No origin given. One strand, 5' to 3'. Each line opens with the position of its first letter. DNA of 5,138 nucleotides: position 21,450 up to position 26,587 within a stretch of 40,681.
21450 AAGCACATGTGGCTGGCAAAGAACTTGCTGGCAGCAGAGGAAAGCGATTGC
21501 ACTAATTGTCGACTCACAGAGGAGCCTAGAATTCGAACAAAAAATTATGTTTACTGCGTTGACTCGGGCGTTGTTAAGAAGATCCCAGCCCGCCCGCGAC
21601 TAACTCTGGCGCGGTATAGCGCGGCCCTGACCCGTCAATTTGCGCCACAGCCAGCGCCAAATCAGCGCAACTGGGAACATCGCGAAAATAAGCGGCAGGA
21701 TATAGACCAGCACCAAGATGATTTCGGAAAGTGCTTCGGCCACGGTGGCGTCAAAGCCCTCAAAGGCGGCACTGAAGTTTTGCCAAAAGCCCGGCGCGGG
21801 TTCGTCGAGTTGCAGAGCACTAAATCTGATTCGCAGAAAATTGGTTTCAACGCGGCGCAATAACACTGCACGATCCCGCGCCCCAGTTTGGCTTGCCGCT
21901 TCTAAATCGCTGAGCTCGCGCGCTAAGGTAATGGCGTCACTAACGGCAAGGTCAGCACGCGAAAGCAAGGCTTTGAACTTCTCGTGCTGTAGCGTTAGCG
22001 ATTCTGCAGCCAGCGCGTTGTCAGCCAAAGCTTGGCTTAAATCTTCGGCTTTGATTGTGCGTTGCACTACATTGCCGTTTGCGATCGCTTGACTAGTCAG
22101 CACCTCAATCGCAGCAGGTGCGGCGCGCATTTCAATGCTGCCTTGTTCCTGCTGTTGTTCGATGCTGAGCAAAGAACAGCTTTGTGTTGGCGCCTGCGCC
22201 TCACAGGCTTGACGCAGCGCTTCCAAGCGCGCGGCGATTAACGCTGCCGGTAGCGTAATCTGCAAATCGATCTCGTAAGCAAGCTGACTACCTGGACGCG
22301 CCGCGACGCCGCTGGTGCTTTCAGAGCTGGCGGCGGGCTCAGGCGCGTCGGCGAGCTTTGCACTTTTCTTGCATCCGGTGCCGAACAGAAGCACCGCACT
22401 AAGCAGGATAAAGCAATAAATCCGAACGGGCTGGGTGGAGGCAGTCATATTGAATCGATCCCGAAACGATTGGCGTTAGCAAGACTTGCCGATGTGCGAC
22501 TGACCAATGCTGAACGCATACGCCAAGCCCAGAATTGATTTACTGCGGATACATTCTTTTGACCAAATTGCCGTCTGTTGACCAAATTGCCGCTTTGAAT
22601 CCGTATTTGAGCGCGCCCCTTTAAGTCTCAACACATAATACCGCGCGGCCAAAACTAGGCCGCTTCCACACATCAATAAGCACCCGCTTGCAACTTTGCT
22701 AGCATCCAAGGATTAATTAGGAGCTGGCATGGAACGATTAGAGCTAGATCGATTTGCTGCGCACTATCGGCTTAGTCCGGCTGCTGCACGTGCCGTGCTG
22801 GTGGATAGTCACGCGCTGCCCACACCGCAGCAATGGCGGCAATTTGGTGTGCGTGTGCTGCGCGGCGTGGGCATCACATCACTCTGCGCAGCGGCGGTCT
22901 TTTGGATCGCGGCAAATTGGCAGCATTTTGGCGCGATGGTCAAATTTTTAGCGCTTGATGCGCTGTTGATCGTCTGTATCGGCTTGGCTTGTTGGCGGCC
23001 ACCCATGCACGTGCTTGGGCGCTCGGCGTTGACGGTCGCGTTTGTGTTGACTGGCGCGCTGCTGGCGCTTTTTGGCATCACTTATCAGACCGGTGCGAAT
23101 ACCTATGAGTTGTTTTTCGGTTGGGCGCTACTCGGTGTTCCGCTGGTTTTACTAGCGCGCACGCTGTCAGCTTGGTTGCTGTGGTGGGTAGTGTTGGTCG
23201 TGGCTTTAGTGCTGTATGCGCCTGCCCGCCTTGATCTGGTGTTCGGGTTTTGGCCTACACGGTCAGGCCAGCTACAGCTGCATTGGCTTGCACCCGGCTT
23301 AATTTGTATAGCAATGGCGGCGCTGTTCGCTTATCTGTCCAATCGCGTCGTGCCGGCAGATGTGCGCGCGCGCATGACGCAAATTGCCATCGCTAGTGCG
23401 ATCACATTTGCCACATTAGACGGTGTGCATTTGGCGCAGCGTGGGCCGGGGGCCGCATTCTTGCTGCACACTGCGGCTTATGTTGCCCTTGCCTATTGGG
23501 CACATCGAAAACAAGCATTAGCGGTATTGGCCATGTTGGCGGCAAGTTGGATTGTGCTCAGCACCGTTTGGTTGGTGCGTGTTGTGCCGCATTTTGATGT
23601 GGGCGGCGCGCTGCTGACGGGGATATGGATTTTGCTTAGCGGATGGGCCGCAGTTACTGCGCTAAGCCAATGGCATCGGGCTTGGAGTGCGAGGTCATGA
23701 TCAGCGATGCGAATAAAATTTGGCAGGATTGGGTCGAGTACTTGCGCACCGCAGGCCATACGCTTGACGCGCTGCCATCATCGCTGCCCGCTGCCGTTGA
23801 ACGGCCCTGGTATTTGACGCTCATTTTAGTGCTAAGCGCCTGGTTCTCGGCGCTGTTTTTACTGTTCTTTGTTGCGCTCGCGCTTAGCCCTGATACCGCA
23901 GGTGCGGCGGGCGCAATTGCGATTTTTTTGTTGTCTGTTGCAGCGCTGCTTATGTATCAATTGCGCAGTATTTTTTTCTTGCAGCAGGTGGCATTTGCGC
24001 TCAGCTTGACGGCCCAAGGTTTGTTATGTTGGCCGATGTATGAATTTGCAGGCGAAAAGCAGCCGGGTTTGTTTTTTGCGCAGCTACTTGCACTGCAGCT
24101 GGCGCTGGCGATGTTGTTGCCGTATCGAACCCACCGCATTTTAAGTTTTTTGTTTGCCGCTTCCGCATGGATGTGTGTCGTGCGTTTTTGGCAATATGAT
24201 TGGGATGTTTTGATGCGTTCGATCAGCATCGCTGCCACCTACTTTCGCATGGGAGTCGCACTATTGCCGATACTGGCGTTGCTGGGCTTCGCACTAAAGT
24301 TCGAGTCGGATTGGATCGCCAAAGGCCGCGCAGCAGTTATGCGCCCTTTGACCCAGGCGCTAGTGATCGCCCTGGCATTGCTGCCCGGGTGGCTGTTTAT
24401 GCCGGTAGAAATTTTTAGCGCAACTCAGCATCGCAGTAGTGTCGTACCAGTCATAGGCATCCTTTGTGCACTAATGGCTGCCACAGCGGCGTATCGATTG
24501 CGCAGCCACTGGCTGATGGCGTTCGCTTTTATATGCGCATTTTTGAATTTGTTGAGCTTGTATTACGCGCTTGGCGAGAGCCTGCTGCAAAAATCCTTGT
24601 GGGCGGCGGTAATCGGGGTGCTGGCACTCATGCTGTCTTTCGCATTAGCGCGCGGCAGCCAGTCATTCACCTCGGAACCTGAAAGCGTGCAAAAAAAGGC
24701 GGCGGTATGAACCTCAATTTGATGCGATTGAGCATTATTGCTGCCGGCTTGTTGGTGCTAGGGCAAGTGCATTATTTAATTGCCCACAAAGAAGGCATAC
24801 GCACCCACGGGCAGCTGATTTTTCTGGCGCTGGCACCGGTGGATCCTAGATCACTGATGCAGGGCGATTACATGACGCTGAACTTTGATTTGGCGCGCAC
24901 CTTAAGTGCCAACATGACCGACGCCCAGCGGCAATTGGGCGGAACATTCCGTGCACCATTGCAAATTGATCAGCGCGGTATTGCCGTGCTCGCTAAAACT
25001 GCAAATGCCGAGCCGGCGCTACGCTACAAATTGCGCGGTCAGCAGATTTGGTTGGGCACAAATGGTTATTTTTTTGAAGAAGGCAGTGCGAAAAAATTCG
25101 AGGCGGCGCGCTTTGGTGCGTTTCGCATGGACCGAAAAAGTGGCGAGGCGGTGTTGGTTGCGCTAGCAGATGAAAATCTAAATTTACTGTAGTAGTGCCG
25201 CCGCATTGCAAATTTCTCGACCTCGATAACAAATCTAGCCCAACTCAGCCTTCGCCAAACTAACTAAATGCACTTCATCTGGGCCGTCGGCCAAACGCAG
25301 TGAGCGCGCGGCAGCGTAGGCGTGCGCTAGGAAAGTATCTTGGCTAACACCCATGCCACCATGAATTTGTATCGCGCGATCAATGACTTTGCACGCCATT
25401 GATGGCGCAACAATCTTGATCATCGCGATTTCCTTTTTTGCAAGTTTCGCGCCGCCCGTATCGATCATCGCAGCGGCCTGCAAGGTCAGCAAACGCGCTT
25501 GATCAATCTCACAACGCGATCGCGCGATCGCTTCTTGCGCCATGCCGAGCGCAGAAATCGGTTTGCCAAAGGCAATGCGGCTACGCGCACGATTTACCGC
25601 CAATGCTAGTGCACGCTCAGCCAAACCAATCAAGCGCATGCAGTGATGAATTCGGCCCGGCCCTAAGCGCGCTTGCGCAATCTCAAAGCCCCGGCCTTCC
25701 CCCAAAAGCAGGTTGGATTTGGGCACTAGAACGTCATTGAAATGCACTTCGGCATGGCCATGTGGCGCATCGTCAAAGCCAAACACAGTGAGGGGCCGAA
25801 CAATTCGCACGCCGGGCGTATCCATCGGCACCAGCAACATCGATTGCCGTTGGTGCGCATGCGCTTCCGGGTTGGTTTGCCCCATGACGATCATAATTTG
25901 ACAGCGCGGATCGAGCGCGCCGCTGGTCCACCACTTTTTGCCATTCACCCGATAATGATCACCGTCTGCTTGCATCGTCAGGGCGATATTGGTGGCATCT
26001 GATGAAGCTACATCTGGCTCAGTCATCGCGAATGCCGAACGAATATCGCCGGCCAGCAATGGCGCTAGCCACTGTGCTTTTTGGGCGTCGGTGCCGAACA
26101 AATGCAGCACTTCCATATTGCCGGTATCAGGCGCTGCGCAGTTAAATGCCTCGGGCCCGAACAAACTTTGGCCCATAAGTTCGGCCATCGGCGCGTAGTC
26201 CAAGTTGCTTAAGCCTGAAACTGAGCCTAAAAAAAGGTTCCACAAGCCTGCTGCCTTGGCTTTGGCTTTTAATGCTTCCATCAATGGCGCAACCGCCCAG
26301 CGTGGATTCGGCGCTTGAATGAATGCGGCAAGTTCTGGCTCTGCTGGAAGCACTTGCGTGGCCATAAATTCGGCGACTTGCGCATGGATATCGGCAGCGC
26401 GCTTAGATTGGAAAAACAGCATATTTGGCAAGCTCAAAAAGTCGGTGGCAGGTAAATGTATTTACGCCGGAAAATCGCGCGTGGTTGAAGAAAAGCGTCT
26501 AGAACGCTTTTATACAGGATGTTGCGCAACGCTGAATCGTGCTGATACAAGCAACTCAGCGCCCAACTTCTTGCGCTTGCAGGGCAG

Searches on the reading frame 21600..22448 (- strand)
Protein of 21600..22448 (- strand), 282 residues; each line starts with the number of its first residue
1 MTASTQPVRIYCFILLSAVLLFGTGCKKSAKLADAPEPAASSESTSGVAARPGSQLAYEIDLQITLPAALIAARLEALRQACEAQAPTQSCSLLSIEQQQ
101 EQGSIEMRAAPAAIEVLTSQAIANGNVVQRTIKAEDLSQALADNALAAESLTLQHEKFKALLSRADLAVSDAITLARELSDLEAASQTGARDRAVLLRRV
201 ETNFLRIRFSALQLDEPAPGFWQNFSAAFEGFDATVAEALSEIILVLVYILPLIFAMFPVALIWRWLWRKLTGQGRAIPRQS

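Call 49: search_protein_families(library=pfam, proteins=[window:21600-22448:-], max_evalue=0.1)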
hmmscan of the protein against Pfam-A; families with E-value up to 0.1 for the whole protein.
window:21600-22448:- (282 aa): 1 family
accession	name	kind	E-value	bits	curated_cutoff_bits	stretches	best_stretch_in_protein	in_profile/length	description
PF14257.11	DUF4349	-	2.8e-18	66.5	27.7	1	55-264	2-212/213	Domain of unknown function (DUF4349)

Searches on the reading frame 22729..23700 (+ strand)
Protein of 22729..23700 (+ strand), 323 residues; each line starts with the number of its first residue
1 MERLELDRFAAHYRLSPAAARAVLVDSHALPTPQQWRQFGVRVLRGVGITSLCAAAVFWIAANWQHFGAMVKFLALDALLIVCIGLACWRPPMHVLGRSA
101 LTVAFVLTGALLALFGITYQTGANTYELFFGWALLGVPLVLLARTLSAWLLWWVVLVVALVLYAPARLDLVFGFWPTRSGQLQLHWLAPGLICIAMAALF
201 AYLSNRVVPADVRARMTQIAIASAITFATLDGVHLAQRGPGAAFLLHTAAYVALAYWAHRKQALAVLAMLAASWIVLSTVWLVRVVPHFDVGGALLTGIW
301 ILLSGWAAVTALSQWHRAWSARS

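Call 49: search_protein_families(library=pfam, proteins=[window:22729-23700:+], max_evalue=0.1)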
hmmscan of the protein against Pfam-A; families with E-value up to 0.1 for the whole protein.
window:22729-23700:+ (323 aa): 1 family
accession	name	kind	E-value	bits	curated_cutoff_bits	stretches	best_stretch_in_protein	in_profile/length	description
PF09925.14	DUF2157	-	1.7e-22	80.1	32.4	1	14-149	8-146/146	Predicted membrane protein (DUF2157)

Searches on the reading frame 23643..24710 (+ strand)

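Call 49: search_protein_families(library=pfam, proteins=[window:23643-24710:+], max_evalue=0.1)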
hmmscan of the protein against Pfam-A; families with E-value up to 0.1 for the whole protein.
window:23643-24710:+ (355 aa): 1 family
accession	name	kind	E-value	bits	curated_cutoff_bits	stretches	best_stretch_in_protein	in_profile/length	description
PF14351.11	DUF4401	-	2e-20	73.9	30.4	2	55-254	1-186/307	Domain of unknown function (DUF4401)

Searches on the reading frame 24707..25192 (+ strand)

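Call 49: search_protein_families(library=pfam, proteins=[window:24707-25192:+], max_evalue=0.1)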
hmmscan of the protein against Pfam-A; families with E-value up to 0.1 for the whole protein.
window:24707-25192:+ (161 aa): 1 family
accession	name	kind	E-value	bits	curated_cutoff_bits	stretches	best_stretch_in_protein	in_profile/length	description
PF14345.11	GDYXXLXY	-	2.6e-28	99.1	27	1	19-153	3-153/153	GDYXXLXY protein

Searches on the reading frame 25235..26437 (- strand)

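Call 67: search_protein_families(library=pfam, proteins=[window:25235-26437:-], max_evalue=0.001)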
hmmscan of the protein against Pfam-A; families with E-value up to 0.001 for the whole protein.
window:25235-26437:- (400 aa): 4 families
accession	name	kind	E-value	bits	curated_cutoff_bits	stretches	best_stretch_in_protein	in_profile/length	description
PF00441.29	Acyl-CoA_dh_1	-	4.6e-37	127.9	22.4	1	248-397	1-148/150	Acyl-CoA dehydrogenase, C-terminal domain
PF02770.24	Acyl-CoA_dh_M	-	1.5e-20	73.6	33.3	1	135-236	1-97/97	Acyl-CoA dehydrogenase, middle domain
PF08028.16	Acyl-CoA_dh_2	-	9.4e-12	45.8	22.7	1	264-369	2-115/134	Acyl-CoA dehydrogenase, C-terminal domain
PF02771.21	Acyl-CoA_dh_N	-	6.9e-06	26.8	22.9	1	16-131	6-113/113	Acyl-CoA dehydrogenase, N-terminal domain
